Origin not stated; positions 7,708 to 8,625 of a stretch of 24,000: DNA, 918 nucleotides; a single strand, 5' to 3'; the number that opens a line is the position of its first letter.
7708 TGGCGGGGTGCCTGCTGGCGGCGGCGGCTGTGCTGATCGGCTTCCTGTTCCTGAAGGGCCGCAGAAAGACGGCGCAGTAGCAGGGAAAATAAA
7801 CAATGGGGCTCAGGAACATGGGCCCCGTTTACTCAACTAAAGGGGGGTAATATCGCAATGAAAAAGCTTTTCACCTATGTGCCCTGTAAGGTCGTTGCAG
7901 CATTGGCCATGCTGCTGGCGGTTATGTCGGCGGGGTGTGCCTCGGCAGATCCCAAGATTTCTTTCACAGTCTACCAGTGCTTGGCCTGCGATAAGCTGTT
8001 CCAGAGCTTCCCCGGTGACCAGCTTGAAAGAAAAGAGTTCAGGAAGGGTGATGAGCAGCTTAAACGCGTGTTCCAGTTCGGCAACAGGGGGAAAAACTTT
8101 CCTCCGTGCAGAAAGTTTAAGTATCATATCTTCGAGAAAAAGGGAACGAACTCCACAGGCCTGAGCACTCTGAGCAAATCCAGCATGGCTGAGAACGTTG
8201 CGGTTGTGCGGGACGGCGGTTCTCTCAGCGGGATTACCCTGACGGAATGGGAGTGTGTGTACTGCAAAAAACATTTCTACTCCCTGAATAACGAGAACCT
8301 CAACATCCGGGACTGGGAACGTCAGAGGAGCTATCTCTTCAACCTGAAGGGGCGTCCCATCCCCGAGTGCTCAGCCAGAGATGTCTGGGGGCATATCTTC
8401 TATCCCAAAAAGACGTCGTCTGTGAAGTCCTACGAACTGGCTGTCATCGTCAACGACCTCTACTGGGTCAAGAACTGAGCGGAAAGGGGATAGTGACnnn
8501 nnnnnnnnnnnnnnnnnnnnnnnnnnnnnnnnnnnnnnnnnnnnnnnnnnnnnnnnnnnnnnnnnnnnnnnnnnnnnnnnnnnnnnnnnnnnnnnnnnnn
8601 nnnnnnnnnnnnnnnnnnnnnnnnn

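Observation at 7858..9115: Tandem paralogous exported proteins built from four copies of a CxxC ... C-x6/7-H module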

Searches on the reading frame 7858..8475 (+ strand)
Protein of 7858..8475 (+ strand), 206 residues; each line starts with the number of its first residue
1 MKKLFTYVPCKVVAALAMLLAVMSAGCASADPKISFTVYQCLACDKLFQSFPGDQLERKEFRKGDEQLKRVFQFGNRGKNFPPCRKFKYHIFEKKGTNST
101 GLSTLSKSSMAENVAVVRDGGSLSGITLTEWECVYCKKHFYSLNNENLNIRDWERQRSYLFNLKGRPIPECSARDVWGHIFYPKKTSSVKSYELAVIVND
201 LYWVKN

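Call 4: search_protein_families(library=pfam, proteins=[window:7858-8475:+], max_evalue=1)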
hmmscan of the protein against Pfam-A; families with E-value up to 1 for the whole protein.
window:7858-8475:+ (206 aa): 2 families
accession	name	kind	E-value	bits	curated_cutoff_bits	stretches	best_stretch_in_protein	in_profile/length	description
PF12171.14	zf-C2H2_jaz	-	0.043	14.4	22.6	1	131-142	2-13/27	Zinc-finger double-stranded RNA-binding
PF13912.12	zf-C2H2_6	-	0.95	10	25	0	38-51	1-14/27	C2H2-type zinc finger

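Call 6: find_homologous_proteins(query=window:7858-8475:+, max_evalue=0.01)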
Query window:7858-8475:+ (206 aa): 35 proteins with E <= 0.01 among 430 candidates.
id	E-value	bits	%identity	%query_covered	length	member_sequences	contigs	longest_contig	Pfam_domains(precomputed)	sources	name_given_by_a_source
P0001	6.3e-139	478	100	100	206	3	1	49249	-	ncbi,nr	ncbi:MAG: hypothetical protein K6E38_05780 [Fretibacterium sp.]|nr:hypothetical protein [Fretibacter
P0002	4.3e-97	341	76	93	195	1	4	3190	-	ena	-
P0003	2.6e-94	332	74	88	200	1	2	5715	-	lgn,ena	-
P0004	7.1e-94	331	74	88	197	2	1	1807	-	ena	-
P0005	7.3e-93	328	70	100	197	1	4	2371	-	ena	-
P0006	4.7e-92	325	75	88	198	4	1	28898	-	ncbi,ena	-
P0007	5.8e-92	325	71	95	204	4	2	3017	-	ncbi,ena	-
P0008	2.6e-91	323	70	100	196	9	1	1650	-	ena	-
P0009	8.2e-91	321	69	95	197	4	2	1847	-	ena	-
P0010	2.8e-90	319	67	100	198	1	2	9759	-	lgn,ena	-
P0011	5.5e-90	318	70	93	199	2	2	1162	-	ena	-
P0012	6.1e-90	318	72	88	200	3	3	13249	-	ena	-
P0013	7.7e-90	318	69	95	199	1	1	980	-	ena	-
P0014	1.5e-89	317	66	95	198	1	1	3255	-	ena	-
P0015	5.8e-89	315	69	95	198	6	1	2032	-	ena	-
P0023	3.3e-80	286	65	92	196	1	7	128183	-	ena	-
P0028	3.4e-77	276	58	100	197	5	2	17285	-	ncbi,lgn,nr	ncbi:MAG: hypothetical protein IJP41_10450 [Synergistaceae bacterium]|nr:hypothetical protein [Syner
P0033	2.8e-58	215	51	93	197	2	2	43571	-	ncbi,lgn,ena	-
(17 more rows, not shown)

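Call 13: find_encoding_contigs(protein=P0023, flank=10000, max_places=3)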
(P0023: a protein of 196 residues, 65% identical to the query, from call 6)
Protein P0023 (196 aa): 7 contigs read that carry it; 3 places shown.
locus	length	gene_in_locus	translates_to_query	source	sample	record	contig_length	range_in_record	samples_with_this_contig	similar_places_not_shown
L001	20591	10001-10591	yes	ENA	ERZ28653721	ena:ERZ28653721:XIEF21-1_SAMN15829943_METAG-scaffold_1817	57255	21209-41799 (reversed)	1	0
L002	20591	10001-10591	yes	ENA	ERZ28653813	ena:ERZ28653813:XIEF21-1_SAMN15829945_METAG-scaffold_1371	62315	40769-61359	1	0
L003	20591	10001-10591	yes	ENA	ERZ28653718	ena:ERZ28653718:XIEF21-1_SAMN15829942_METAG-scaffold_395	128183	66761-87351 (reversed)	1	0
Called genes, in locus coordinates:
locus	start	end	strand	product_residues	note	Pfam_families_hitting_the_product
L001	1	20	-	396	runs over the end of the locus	PF00155:Aminotran_1_2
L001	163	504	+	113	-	PF13560:HTH_31, PF01381:HTH_3, PF12844:HTH_19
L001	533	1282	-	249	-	PF04391:DUF533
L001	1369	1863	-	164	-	PF03729:DUF308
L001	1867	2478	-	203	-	PF00702:Hydrolase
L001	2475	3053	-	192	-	PF00857:Isochorismatase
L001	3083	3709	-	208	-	-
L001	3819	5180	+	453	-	PF13375:RnfC_N, PF01512:Complex1_51K, PF10531:SLBB, PF12800:Fer4_4 (faint), PF12838:Fer4_7 (weak), PF13187:Fer4_9 (weak), PF13237:Fer4_10, PF13534:Fer4_17 (weak), +5 more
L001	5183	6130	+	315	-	PF03116:NQR2_RnfD_RnfE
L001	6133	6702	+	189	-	PF04205:FMN_bind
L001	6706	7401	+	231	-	PF02508:Rnf-Nqr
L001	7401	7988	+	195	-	PF02508:Rnf-Nqr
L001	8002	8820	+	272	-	PF04060:FeS, PF12838:Fer4_7, PF13187:Fer4_9 (weak), PF14697:Fer4_21 (weak), PF12838:Fer4_7, PF13187:Fer4_9 (weak), PF13237:Fer4_10, PF00037:Fer4 (weak), +5 more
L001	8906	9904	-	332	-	PF00365:PFK, PF01513:NAD_kinase (faint)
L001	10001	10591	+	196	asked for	-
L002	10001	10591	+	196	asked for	-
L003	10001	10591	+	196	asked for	-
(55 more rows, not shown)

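Call 15: find_encoding_contigs(protein=P0033, flank=8000, max_places=2)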
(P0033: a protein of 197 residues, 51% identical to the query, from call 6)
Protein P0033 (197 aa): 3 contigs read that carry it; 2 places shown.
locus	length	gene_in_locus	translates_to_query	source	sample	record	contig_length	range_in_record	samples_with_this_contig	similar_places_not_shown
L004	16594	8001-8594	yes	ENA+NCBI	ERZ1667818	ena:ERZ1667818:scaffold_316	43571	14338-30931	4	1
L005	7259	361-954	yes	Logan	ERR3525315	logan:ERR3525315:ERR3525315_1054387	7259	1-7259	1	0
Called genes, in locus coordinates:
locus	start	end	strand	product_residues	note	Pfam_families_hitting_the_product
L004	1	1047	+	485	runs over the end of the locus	PF09992:NAGPA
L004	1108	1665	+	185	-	-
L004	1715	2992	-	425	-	PF13727:CoA_binding_3, PF17836:PglD_N (weak), PF02397:Bac_transf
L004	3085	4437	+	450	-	PF01554:MatE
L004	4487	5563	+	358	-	PF03786:UxuA, PF01261:AP_endonuc_2 (faint)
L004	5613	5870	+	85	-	PF09723:Zn_ribbon_8 (faint)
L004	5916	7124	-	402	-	PF00155:Aminotran_1_2, PF00266:Aminotran_5 (weak), PF01053:Cys_Met_Meta_PP (weak)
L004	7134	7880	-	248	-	PF00300:His_Phos_1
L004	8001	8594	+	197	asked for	-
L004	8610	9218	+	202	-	-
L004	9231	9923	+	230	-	PF22043:DUF6935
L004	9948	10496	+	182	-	-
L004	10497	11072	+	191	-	-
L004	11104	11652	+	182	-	PF00575:S1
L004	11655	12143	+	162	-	PF04417:DUF501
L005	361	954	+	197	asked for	-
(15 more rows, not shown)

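Call 16: find_encoding_contigs(protein=P0028, flank=8000, max_places=2)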
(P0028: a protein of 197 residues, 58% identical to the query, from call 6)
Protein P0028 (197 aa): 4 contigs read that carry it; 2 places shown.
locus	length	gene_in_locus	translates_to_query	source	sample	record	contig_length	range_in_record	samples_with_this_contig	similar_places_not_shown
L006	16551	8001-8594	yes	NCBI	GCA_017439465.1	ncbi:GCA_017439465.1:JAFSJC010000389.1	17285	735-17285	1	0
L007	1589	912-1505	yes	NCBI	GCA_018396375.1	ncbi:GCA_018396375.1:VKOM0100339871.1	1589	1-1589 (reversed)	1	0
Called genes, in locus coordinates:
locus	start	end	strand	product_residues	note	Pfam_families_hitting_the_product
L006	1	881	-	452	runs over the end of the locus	PF00206:Lyase_1, PF14698:ASL_C2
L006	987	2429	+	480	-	PF04055:Radical_SAM, PF06968:BATS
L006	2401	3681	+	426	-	PF00025:Arf (faint), PF03193:RsgA_GTPase (faint), PF00350:Dynamin_N (faint), PF01926:MMR_HSR1, PF02421:FeoB_N (weak), PF00009:GTP_EFTU, PF18128:HydF_dimer, PF18133:HydF_tetramer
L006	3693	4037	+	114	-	-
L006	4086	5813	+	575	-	PF00664:ABC_membrane, PF00005:ABC_tran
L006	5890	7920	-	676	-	PF04205:FMN_bind, PF00890:FAD_binding_2, PF01266:DAO, PF01946:Thi4 (faint), PF03486:HI0933_like, PF07992:Pyr_redox_2 (weak), PF12831:FAD_oxidored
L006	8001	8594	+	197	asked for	-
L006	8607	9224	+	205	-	-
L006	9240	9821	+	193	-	PF22043:DUF6935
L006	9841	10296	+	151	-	-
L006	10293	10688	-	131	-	PF02661:Fic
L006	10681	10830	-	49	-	-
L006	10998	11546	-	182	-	-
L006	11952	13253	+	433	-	PF05496:RuvB_N, PF00004:AAA, PF07728:AAA_5 (weak), PF13173:AAA_14 (weak), PF20720:nSTAND3 (weak), PF16193:AAA_assoc_2, PF12002:MgsA_C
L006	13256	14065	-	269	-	PF13350:Y_phosphatase3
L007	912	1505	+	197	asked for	-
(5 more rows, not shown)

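Call 17: predict_structure(alignment_id=A1)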
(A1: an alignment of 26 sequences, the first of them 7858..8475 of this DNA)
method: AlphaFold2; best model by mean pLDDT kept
length: 206 residues; sequences in the alignment: 26
mean_pLDDT: 88.3   pTM: 0.74
mean pLDDT of the five models: 88.3, 87.9, 87.8, 85.9, 83.9
residues with pLDDT >= 90: 137; 70-90: 49; 50-70: 17; < 50: 3
segments of 3 or more residues with pLDDT < 50: 26-28
pLDDT, mean of each block of 10 residues (from residue 1): 60 76 56 91 95 94 93 92 91 95 82 94 92 97 93 90 92 94 96 93 88
secondary structure, 60 per line:
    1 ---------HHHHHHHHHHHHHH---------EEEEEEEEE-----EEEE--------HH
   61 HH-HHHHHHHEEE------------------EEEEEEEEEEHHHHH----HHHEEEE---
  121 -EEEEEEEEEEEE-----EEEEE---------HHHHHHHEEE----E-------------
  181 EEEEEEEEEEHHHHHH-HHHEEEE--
elements in order: H10-23 E33-41 E47-50 H59-62 H64-70 E71-73 E92-101 H102-106 E114-117 E122-133 E139-143 H153-159 E160-162 E181-190 H191-196 E201-204

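Call 18: search_protein_representatives(alignment_id=A1)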
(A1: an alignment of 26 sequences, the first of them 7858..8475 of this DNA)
Query: 26 sequences, 198 profile positions. Proteins with E-value up to 0.001 (for the whole library): 51; up to 1e-10: 29; up to 1e-30: 13. The best 51 are listed.
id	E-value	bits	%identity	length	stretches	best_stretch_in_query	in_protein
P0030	1.1e-95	335.4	-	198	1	1-197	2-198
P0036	6.1e-66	238.3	-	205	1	1-198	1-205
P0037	1.4e-55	204.5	-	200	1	1-197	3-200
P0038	6.1e-54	199.1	-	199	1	5-197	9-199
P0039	1.7e-53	197.7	-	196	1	1-197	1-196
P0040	7.9e-51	189.0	-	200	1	1-196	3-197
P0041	1.3e-47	178.5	-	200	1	10-197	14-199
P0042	2.4e-47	177.6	-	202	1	1-197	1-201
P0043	9.7e-45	169.1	-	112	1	1-114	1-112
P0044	1.4e-42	162.0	-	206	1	1-197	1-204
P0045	6.0e-42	160.0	-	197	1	2-197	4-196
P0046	4.7e-39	150.5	-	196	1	1-197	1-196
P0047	2.4e-35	138.4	-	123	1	1-116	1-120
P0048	2.2e-28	115.7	-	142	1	4-142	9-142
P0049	1.2e-24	103.5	-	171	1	1-139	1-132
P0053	7.6e-18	81.3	-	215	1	6-195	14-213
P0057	1.7e-15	73.6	-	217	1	3-198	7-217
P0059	6.4e-12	62.0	-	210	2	24-187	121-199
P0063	4.4e-11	59.2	-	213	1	1-195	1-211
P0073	1.5e-07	47.7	-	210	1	15-195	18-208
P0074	5.7e-07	45.8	-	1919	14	14-45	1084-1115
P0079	3.5e-05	40.0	-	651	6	14-45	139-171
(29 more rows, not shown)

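Call 23: fold_search(model_id=the predicted structure, library=pdb)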
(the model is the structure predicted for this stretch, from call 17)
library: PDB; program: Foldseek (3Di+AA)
matches with E <= 10: 152; with E <= 0.001: 0
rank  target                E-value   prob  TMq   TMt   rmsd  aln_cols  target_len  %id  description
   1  7ay0_D                2.8e-02  0.09  0.14  0.12  16.3       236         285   10  Crystal structure of truncated USP1-UAF1 (released 2021-03-24)
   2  7ay2_B                4.6e-02  0.10  0.17  0.13  15.3       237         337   10  Crystal structure of truncated USP1-UAF1 reacted with ubiquitin-prg (released 2021-03-24)
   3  9di1_B                5.2e-02  0.12  0.18  0.14  15.1       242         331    8  Cryo-EM structure of the USP1-UAF1-Ubiquitin complex inhibited by KSQ-4279 (released 2025-09-17)
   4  9n9y_B                6.6e-02  0.07  0.13  0.10  15.3       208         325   10  Crystal structure of truncated USP1:UAF1 in complex with compound 18 (released 2025-05-14)
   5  9ebs_E                1.1e-01  0.06  0.13  0.12  15.5       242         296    7  Cryo-EM structure of USP1-UAF1-Ubiquitin in complex with TNG348 (released 2025-01-29)
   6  9fcj_D                1.1e-01  0.04  0.13  0.09  16.0       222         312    9  USP1 bound to ML323 and ubiquitin conjugated to FANCD2 (ordered subset, focused refinement) (released 2024-09-04)
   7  7zh3_D                1.2e-01  0.11  0.17  0.13  14.5       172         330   12  USP1 bound to ubiquitin conjugated to FANCD2 (focused refinement) (released 2022-10-12)
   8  2y5b_E                1.3e-01  0.09  0.18  0.13  16.0       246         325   11  Structure of USP21 in complex with linear diubiquitin-aldehyde (released 2012-01-25)
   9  7zh4_D                1.9e-01  0.06  0.15  0.12  15.5       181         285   12  USP1 bound to ML323 and ubiquitin conjugated to FANCD2 (focused refinement) (released 2022-10-12)
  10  7ay0_B                2.3e-01  0.07  0.14  0.12  15.4       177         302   11  Crystal structure of truncated USP1-UAF1 (released 2021-03-24)
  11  9di2_B                3.1e-01  0.08  0.15  0.11  13.5       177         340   10  Cryo-EM structure of the USP1-UAF1-Ubiquitin-VS complex (released 2025-09-17)
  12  9fci_D                3.1e-01  0.06  0.17  0.14  15.6       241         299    9  USP1 bound to KSQ-4279 and ubiquitin conjugated to FANCD2 (focused refinement) (released 2024-09-04)
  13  5txk_A                6.0e-01  0.04  0.18  0.14  13.8       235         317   10  CRYSTAL STRUCTURE OF USP35 C450S IN COMPLEX WITH UBIQUITIN (released 2018-05-09)
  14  9hnw_A                7.7e-01  0.02  0.14  0.09  17.2       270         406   10  USP1-UAF1 bound to Lys63-linked diubiquitin (released 2025-02-12)
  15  3n3k_A                1.1e+00  0.08  0.13  0.09  17.9       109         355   12  The catalytic domain of USP8 in complex with a USP8 specific inhibitor (released 2010-06-23)
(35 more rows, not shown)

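Call 24: search_solved_structures(query=A1, max_evalue=10, show_alignments=2)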
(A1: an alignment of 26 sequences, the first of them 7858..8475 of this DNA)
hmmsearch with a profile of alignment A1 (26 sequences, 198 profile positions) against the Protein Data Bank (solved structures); distinct sequences matched with E-value up to 10: 0.

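Call 28: search_protein_families(library=pfam, proteins=[P0079, P0053, P0063, P0059, P0037, P0044], max_evalue=1)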
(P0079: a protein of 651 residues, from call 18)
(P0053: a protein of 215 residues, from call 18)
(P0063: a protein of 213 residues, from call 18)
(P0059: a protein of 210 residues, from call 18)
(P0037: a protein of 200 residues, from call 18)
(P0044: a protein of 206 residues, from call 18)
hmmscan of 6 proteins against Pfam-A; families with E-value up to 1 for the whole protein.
P0079 (651 aa): 21 families
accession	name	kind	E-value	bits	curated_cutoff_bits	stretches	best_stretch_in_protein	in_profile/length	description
PF23674.1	RYYR-CCHC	-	5.6e-11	42.7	27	5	44-67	30-53/79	RYYR-CCHC domain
PF00096.32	zf-C2H2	-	1.2e-08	35.3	25.2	0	258-270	1-13/23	Zinc finger, C2H2 type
PF13912.12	zf-C2H2_6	-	9.4e-08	32.3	25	5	104-115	1-12/27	C2H2-type zinc finger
PF23107.1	Zf-C2H2_ZNF451_C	-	5.8e-07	30.4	30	0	152-170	35-53/59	Two consecutive Zinc fingers C2H2 type, ZNF451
PF23447.1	DUF7128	-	4.5e-06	26.9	25.7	0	250-271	6-26/44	Domain of unknown function (DUF7128)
PF00301.25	Rubredoxin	-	0.00013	22.4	23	0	105-121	2-18/47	Rubredoxin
PF22034.2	B129_C2H2-zf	-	0.00014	22.5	27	0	260-270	1-11/22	Uncharacterized protein B-129, C2H2 zinc finger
PF13894.12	zf-C2H2_4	-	0.00015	22.6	27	0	258-270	1-13/24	C2H2-type zinc finger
PF00412.28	LIM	-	0.00043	20.9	22.9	0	306-321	25-40/58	LIM domain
PF23549.1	Zn_ribbon_GRF_2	-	0.0018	18.4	27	1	53-62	29-38/45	GRF-like zinc ribbon domain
PF13465.12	zf-H2C2_2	-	0.0048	17.6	40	0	307-318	14-25/26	Zinc-finger double domain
PF23108.1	Zf-C2H2_ZNF451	-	0.0094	16.2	29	0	105-116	1-12/57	Two consecutive Zinc fingers C2H2 type, ZNF451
PF15681.10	LAX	-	0.033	13.5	27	1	281-339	191-251/350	Lymphocyte activation family X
PF19769.4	CPxCG_zf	-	0.039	14.2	27.2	0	28-91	5-61/183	CPxCG-related zinc finger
PF23194.1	NOMO_5th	-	0.051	14.4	27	0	595-631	51-87/89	NOMO fifth transthyretin-like domain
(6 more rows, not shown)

P0053 (215 aa): 1 family
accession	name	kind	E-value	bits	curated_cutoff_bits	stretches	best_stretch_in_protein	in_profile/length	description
PF13465.12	zf-H2C2_2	-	0.59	11.1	40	0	39-50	14-25/26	Zinc-finger double domain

P0063 (213 aa): 2 families
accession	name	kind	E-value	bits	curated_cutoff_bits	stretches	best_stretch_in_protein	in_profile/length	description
PF12098.13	DUF3574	-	0.075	13.3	25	1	81-119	32-70/103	Protein of unknown function (DUF3574)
PF02891.26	zf-MIZ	-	0.32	11.3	33.5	0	123-134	38-49/50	MIZ/SP-RING zinc finger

P0059 (210 aa): 11 families
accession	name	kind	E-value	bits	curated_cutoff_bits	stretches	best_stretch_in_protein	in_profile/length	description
PF23145.1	Zf_2nd_IFT121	-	0.028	14.6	25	0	22-41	5-25/45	IFT121, second zinc finger domain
PF13465.12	zf-H2C2_2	-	0.042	14.7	40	0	126-137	14-25/26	Zinc-finger double domain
PF13912.12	zf-C2H2_6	-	0.071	13.6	25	0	34-42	3-11/27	C2H2-type zinc finger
PF25208.1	DUF7838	-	0.093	13.1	28.5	1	31-47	32-48/55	Domain of unknown function (DUF7838)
PF02891.26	zf-MIZ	-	0.27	11.5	33.5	0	123-134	38-49/50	MIZ/SP-RING zinc finger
PF23091.2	TNFR_ELAPOR1_6th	-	0.29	11.5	33.2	0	128-138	13-23/41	ELAPOR1-like, TNF receptor-like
PF12171.14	zf-C2H2_jaz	-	0.48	11.1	22.6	0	127-138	2-13/27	Zinc-finger double-stranded RNA-binding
PF24485.1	zf-C2H2_DHX34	-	0.63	10.6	27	0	33-43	2-12/25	DHX34-like, C2H2-type zinc finger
PF18439.7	zf_UBZ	-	0.73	10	25.6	0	32-42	2-12/32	Ubiquitin-Binding Zinc Finger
PF13894.12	zf-C2H2_4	-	0.76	11.1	27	0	127-140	1-14/24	C2H2-type zinc finger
PF22995.2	C2CH-3rd_BIRD-IDD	-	0.88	9.8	27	1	126-142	1-16/25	BIRD-IDD transcription factor, third C2HC zinc finger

P0037 (200 aa): 6 families
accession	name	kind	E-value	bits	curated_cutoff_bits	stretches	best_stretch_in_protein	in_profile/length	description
PF20823.2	Cmr2_Zn-bd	-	0.085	13.4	27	0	120-137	2-19/58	CRISPR RNA silencing complex Cmr2 subunit, Zn-binding domain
PF08790.17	zf-LYAR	-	0.14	12.5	20.7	1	30-40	1-11/28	LYAR-type C2HC zinc finger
PF23413.1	zf_RING_Vps8_fungal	-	0.16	12.8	27.4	0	126-151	2-27/58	Vps8 RING zinc finger, fungal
PF09723.15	Zn_ribbon_8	-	0.31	11.5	34.4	1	29-42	5-18/41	Zinc ribbon domain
PF11682.14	Zn_ribbon_11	-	0.45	10.6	24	1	122-134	4-16/37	Probable zinc-ribbon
PF00096.32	zf-C2H2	-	0.82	10.7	25.2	0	30-39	1-10/23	Zinc finger, C2H2 type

P0044 (206 aa): 2 families
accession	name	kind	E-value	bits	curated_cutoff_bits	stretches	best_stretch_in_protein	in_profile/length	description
PF25175.1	Beta-prop_WDR5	-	0.00057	19.7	250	1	82-192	45-155/296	WDR5 beta-propeller domain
PF08339.15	RTX_C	-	0.0023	18.6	30.2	1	88-123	3-37/132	RTX C-terminal domain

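Call 29: search_protein_families(library=ncbifam, proteins=[window:7858-8475:+, P0079, P0053], max_evalue=1)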
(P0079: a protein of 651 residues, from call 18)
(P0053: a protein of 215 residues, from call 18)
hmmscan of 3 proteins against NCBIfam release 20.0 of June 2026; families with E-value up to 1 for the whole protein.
window:7858-8475:+ (206 aa): 0 families

P0079 (651 aa): 6 families
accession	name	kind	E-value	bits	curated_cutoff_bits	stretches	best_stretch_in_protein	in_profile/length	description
NF050000.1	IS1_IS1595_Zn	domain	0.00017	22.1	28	0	105-116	22-33/34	IS1/IS1595 family N-terminal zinc-binding domain-containing protein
NF045768.1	RubredRD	equivalog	0.017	15.2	90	0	104-121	3-20/54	rubredoxin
NF047912.1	ECs_2282_CxxC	subfamily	0.025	14.5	37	0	97-125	20-48/60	ECs_2282 family putative zinc-binding protein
TIGR02605.1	CxxC_CxxC_SSSS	subfamily_domain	0.046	13.8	31.3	0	105-116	6-17/52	FmdB family zinc ribbon protein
NF047727.1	4hemeCytCCctA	equivalog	0.12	12.5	180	1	2-97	3-101/109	tetraheme c-type cytochrome CctA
NF001608.0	PRK00398.1-6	equivalog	0.24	11.2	84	0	52-62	2-12/46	DNA-directed RNA polymerase subunit P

P0053 (215 aa): 0 families
